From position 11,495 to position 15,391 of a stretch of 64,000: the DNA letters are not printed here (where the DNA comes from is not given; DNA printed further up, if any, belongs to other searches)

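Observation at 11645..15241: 1198-aa cysteine-free, acidic, Thr/Ser/Asn-rich secreted protein: S-layer-like candidate inside a T2SS locus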

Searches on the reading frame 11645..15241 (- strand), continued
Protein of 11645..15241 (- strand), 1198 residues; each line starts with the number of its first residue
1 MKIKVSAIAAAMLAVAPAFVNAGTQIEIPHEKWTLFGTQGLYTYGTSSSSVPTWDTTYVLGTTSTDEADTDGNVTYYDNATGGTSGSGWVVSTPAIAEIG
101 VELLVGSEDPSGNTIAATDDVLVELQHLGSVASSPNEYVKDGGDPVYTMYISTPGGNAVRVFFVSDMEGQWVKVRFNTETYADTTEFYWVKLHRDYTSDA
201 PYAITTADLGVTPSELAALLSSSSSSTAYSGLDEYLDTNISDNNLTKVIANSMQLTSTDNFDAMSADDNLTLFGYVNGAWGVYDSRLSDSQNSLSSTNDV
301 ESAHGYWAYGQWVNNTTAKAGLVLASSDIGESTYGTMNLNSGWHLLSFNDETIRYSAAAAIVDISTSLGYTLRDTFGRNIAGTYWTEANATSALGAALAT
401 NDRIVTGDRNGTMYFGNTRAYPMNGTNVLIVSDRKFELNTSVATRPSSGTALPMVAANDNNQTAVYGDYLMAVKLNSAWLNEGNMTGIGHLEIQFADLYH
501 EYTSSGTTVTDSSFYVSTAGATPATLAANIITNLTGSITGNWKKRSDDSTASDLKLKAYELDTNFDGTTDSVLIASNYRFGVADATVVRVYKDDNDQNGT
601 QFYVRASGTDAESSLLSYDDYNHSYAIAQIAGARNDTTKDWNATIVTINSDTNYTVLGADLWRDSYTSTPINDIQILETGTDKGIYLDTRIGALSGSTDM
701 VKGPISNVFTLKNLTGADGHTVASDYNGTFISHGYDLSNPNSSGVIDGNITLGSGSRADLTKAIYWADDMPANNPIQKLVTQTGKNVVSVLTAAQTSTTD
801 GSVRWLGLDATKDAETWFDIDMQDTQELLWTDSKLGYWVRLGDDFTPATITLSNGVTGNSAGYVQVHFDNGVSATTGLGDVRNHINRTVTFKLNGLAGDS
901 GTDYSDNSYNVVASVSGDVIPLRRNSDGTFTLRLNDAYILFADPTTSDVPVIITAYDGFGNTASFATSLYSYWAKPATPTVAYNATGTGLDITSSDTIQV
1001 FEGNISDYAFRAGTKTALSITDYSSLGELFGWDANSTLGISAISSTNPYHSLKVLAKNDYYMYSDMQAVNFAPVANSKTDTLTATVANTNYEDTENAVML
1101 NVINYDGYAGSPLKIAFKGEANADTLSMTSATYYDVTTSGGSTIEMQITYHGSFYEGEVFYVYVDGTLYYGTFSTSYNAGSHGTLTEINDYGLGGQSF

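Call 53: find_encoding_contigs(protein=P0018, flank=10000, max_places=2)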
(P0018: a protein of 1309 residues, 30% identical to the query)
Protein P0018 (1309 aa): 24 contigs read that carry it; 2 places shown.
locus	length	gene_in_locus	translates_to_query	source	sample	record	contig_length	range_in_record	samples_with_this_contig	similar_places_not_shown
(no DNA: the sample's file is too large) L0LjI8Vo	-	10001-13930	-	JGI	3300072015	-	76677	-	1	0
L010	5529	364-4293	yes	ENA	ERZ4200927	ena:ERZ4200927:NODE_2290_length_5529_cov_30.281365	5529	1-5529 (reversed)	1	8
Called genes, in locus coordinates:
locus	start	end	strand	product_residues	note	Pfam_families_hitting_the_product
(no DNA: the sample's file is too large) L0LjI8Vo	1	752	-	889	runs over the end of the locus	PF00460:Flg_bb_rod, PF22692:LlgE_F_G_D1, PF07559:FlgE_D2, PF06429:Flg_bbr_C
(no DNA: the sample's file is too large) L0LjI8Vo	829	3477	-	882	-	PF22692:LlgE_F_G_D1, PF06429:Flg_bbr_C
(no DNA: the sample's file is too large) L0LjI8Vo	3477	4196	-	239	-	PF03963:FlgD, PF13860:FlgD_ig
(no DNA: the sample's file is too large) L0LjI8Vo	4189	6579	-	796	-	PF02120:Flg_hook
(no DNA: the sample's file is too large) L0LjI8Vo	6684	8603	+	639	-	PF02368:Big_2 (faint)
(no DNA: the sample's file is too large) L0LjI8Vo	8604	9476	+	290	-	-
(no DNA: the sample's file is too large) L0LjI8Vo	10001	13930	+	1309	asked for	-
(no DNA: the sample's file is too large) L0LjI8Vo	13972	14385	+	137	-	-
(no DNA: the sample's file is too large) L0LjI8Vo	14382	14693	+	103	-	-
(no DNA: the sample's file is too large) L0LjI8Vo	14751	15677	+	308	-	-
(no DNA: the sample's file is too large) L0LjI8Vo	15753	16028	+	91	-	-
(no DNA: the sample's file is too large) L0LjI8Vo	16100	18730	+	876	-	PF02368:Big_2, PF26182:Ig_NUP210_5th (faint), PF26918:Ig_Eae (faint), PF02368:Big_2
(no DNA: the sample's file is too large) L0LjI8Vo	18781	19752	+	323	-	PF00579:tRNA-synt_1b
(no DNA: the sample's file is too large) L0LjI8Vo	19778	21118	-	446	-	PF00209:SNF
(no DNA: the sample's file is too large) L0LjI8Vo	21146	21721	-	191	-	-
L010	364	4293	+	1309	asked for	-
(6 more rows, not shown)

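Call 54: find_encoding_contigs(protein=P0013, flank=10000, max_places=2)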
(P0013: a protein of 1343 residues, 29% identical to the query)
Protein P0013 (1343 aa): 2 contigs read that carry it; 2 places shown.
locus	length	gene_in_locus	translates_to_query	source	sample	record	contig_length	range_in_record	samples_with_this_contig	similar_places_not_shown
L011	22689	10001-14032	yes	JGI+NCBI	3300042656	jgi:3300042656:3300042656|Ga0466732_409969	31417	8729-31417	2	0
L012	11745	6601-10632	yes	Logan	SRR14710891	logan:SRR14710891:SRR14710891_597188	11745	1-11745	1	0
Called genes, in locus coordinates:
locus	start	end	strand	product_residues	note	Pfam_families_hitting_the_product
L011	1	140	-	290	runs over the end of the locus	PF08902:DUF1848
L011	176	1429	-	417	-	PF00171:Aldedh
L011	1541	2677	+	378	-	PF00438:S-AdoMet_synt_N, PF02772:S-AdoMet_synt_M, PF02773:S-AdoMet_synt_C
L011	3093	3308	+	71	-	-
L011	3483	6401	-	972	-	PF02120:Flg_hook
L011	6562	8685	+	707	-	-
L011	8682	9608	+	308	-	-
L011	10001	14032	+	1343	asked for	-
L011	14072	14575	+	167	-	-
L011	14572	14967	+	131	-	-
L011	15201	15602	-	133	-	PF07661:MORN_2 (faint)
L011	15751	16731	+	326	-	PF09924:LPG_synthase_C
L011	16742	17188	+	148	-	PF13420:Acetyltransf_4 (weak), PF00583:Acetyltransf_1, PF13673:Acetyltransf_10, PF13508:Acetyltransf_7, PF08445:FR47 (weak)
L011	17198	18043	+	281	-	PF00924:MS_channel_2nd, PF21082:MS_channel_3rd (weak)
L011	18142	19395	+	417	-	PF00675:Peptidase_M16, PF05193:Peptidase_M16_C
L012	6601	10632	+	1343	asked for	-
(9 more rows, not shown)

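Call 56: predict_structure(alignment_id=A2)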
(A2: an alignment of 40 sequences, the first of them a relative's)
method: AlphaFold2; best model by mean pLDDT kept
length: 1198 residues; sequences in the alignment: 40
mean_pLDDT: 74.4   pTM: 0.70
mean pLDDT of the five models: 74.4, 73.0, 72.3, 71.5, 70.1
residues with pLDDT >= 90: 152; 70-90: 642; 50-70: 287; < 50: 117
segments of 3 or more residues with pLDDT < 50: 1-20, 46-61, 81-88, 127-135, 182-184, 210-230, 446-449, 719-728, 730-744, 902-904
pLDDT, mean of each block of 10 residues (from residue 1): 38 41 79 88 51 34 51 69 49 72 77 68 49 52 79 78 80 67 60 83 68 45 42 77 71 59 80 86 82 63 91 78 82 90 94 89 78 76 59 84 76 74 89 84 52 68 83 87 69 83 66 73 84 67 72 81 89 89 86 74 76 73 72 62 68 73 56 81 76 66 86 72 47 42 53 64 86 91 93 80 85 76 75 92 88 64 81 90 85 73 60 87 83 78 73 90 82 89 81 90 87 67 69 58 77 91 92 77 76 79 74 84 70 80 85 86 88 77 84 79
secondary structure, 60 per line:
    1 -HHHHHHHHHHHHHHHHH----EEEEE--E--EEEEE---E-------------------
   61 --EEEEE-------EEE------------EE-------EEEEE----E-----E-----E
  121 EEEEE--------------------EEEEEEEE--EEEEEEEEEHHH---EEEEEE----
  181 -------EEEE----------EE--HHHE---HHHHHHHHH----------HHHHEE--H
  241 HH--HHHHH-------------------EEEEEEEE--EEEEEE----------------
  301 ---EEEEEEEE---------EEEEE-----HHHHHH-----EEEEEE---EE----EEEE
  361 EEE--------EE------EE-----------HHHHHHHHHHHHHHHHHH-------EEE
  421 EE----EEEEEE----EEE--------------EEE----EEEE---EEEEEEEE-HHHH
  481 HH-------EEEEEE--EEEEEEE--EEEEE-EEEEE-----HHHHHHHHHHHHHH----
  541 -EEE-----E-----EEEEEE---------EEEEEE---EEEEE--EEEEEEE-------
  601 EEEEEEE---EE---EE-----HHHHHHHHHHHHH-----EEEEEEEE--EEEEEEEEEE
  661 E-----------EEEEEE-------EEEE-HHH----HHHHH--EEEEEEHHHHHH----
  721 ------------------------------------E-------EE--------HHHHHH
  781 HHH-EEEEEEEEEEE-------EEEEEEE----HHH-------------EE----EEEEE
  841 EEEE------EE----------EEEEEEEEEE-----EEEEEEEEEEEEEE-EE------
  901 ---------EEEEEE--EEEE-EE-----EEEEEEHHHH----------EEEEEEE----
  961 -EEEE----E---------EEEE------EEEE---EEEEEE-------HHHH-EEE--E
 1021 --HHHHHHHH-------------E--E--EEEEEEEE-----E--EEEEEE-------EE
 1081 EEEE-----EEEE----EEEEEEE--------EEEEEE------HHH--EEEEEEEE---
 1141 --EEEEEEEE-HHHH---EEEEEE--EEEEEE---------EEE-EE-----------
elements in order (helices of 4 or more, strands of 3 or more residues): H2-18 E23-27 E33-37 E63-67 E75-77 E99-103 E120-125 E146-153 E156-164 E171-176 E188-191 H213-221 H232-235 H245-249 E269-276 E279-284 E304-311 E321-325 H331-336 E342-347 E357-363 H393-410 E418-422 E427-432 E437-439 E454-456 E461-464 E468-475 H477-482 E490-495 E498-504 E507-511 E513-517 H523-536 E542-544 E556-561 E571-576 E580-584 E587-593 E601-607 H623-635 E641-648 E651-661 E673-678 E686-689 H698-702 E705-710 H711-716 H775-783 E785-795 E803-809 E836-844 E863-872 E878-891 E910-915 E918-921 E930-935 H936-939 E950-956 E962-965 E980-983 E990-993 E997-1002 H1010-1013 E1015-1017 H1023-1030 E1050-1057 E1066-1071 E1079-1084 E1090-1093 E1098-1104 E1113-1118 E1130-1137 E1143-1150 H1152-1155 E1159-1164 E1167-1172 E1182-1184

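Call 58: fold_search(model_id=the predicted structure, library=pdb)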
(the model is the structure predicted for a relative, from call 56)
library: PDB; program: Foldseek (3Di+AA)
matches with E <= 10: 1019; with E <= 0.001: 3
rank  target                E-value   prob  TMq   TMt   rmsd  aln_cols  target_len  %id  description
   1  5irb_B                2.1e-05  0.99  0.10  0.28  19.2       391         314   13  Structural insight into host cell surface retention of a 1.5-MDa bacterial ice-binding adhesin (released 2017-07-19)
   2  5irb_A                5.9e-05  0.99  0.09  0.28  19.5       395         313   14  Structural insight into host cell surface retention of a 1.5-MDa bacterial ice-binding adhesin (released 2017-07-19)
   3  4yfd_A                2.0e-04  0.51  0.08  0.15  34.6       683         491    9  Crystal structure PTP delta Ig1-Fn2 in complex with IL-1RAcP (released 2015-05-06)
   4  2yn5_B                1.3e-03  0.97  0.10  0.32  14.3       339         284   12  Structural insight into the giant calcium-binding adhesin SiiE: implications for the adhesion of Salmonella enterica t (released 2013-04-03)
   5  8k35_A                1.4e-03  0.10  0.07  0.09  41.4      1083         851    8  Structure of the bacteriophage lambda tail tip complex (released 2023-11-15)
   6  2yn5_A                1.7e-03  0.77  0.09  0.25  15.4       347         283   11  Structural insight into the giant calcium-binding adhesin SiiE: implications for the adhesion of Salmonella enterica t (released 2013-04-03)
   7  1e07                  2.3e-03  0.21  0.09  0.15  60.4      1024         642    7  Model of human carcinoembryonic antigen by homology modelling and curve-fitting to experimental solution scattering data (released 2000-07-04)
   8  2yn3_A                3.1e-03  0.91  0.10  0.32  15.1       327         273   11  Structural insight into the giant calcium-binding adhesin SiiE: implications for the adhesion of Salmonella enterica t (released 2013-04-03)
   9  2vtf_B                3.3e-03  0.60  0.07  0.12  21.3       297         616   12  X-ray crystal structure of the Endo-beta-N-acetylglucosaminidase from Arthrobacter protophormiae E173Q mutant reveals  (released 2009-03-31)
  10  2vtf_A                3.6e-03  0.51  0.07  0.11  20.5       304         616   12  X-ray crystal structure of the Endo-beta-N-acetylglucosaminidase from Arthrobacter protophormiae E173Q mutant reveals  (released 2009-03-31)
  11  6xay_B                6.8e-03  0.69  0.11  0.28  12.0       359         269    9  Structure of a fragment of human fibronectin containing the 10th, 11th and 12th type III domains (released 2021-06-09)
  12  9fls_A                7.9e-03  0.69  0.10  0.28  17.2       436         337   10  CryoEM structure of the fragment-3 (2061-2397) in the grappling hook protein A (GhpA) in the bacterium Aureispira sp.  (released 2024-10-16)
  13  6xay_A                1.3e-02  0.63  0.11  0.29  12.0       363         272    9  Structure of a fragment of human fibronectin containing the 10th, 11th and 12th type III domains (released 2021-06-09)
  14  7q62_A                1.3e-02  0.07  0.08  0.08  33.2      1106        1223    7  Structure of TEV cleaved A2ML1 dimer (A2ML1-TT dimer) (released 2022-04-20)
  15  2jix_B                1.6e-02  0.44  0.07  0.24  12.7       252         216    9  Crystal structure of ABT-007 FAB fragment with the soluble domain of EPO receptor (released 2007-07-10)
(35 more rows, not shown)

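Call 70: find_related_loci(query=A3, collection=metagenome_contigs, flank=10000)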
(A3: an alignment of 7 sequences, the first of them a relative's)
Query A3 (1198 aa) in metagenome_contigs; peptide patterns used: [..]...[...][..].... (x = any residue, [..] = any of these).
66 stretches matched a pattern; 8 encode a relative of the query (tblastn E <= 1e-3); 8 distinct loci.
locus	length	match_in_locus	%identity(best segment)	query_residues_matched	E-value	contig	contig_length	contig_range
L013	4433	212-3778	25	33-1173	1e-44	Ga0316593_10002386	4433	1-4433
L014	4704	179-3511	24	24-1111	1e-42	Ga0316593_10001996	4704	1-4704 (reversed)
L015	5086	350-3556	25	8-1007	6e-38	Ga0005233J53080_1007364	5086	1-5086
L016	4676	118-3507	24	1-1073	1e-37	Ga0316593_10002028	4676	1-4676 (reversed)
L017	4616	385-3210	25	44-1007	7e-37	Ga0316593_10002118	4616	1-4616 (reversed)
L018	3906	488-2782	27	299-1073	2e-36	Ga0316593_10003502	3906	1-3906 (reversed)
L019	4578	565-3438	25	37-1018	3e-29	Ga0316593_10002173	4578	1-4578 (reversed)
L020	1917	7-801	22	827-1073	2e-10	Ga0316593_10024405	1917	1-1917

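Call 71: find_encoding_contigs(protein=P0021, flank=10000, max_places=3)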
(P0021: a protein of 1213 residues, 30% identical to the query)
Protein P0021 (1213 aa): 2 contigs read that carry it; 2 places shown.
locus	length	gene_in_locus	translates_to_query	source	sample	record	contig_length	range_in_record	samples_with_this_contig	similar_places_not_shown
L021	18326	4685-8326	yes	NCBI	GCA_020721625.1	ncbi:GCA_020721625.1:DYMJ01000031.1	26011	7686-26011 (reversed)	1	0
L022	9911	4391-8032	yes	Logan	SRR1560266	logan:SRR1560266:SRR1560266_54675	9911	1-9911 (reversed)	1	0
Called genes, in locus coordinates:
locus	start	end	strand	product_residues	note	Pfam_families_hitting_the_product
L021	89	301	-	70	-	PF01165:Ribosomal_S21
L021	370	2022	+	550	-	PF01807:Zn_ribbon_DnaG, PF08275:DNAG_N, PF01751:Toprim, PF13155:Toprim_2, PF13362:Toprim_3 (weak), PF13662:Toprim_4, PF10410:DnaB_bind (faint), PF16730:DnaGprimase_HBD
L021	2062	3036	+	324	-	PF00764:Arginosuc_synth, PF02568:ThiI, PF03054:tRNA_Me_trans, PF06508:QueC (weak), PF24167:DUF7411 (faint), PF18297:NFACT-R_2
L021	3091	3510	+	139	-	-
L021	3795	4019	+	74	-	-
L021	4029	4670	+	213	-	-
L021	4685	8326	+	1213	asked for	-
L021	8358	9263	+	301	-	-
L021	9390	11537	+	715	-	-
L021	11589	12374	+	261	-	-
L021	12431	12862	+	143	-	-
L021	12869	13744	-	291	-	PF13505:OMP_b-brl (weak)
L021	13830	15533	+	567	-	PF02120:Flg_hook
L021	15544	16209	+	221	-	PF03963:FlgD, PF13861:FLgD_tudor (weak), PF13860:FlgD_ig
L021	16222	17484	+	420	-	PF00460:Flg_bb_rod (weak), PF22692:LlgE_F_G_D1, PF06429:Flg_bbr_C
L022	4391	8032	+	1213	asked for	-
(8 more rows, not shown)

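Call 72: find_encoding_contigs(protein=P0048, flank=10000, max_places=2)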
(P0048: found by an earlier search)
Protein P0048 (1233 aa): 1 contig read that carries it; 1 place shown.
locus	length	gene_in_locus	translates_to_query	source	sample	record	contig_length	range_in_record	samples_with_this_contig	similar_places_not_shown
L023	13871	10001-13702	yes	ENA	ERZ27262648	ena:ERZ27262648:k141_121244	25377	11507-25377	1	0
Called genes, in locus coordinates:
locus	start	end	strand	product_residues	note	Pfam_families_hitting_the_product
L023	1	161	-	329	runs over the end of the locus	PF13406:SLT_2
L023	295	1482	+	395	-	PF03573:OprD, PF07642:BBP2 (faint), PF13609:Porin_4 (weak)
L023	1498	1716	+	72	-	PF04023:FeoA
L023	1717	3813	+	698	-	PF00009:GTP_EFTU (faint), PF01926:MMR_HSR1, PF02421:FeoB_N, PF09439:SRPRB (weak), PF17910:FeoB_Cyto, PF07670:Gate, PF07664:FeoB_C, PF07670:Gate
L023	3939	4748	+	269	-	PF00398:RrnaAD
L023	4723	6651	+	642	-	PF00753:Lactamase_B, PF12706:Lactamase_B_2, PF23023:Anti-Pycsar_Apyc1 (faint), PF22505:RNase_J_b_CASP, PF07521:RMMBL, PF17770:RNase_J_C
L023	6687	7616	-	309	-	PF00389:2-Hacid_dh, PF02826:2-Hacid_dh_C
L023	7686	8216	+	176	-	PF05685:Uma2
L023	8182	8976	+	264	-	PF02698:DUF218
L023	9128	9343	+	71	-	-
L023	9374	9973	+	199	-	-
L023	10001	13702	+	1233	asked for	-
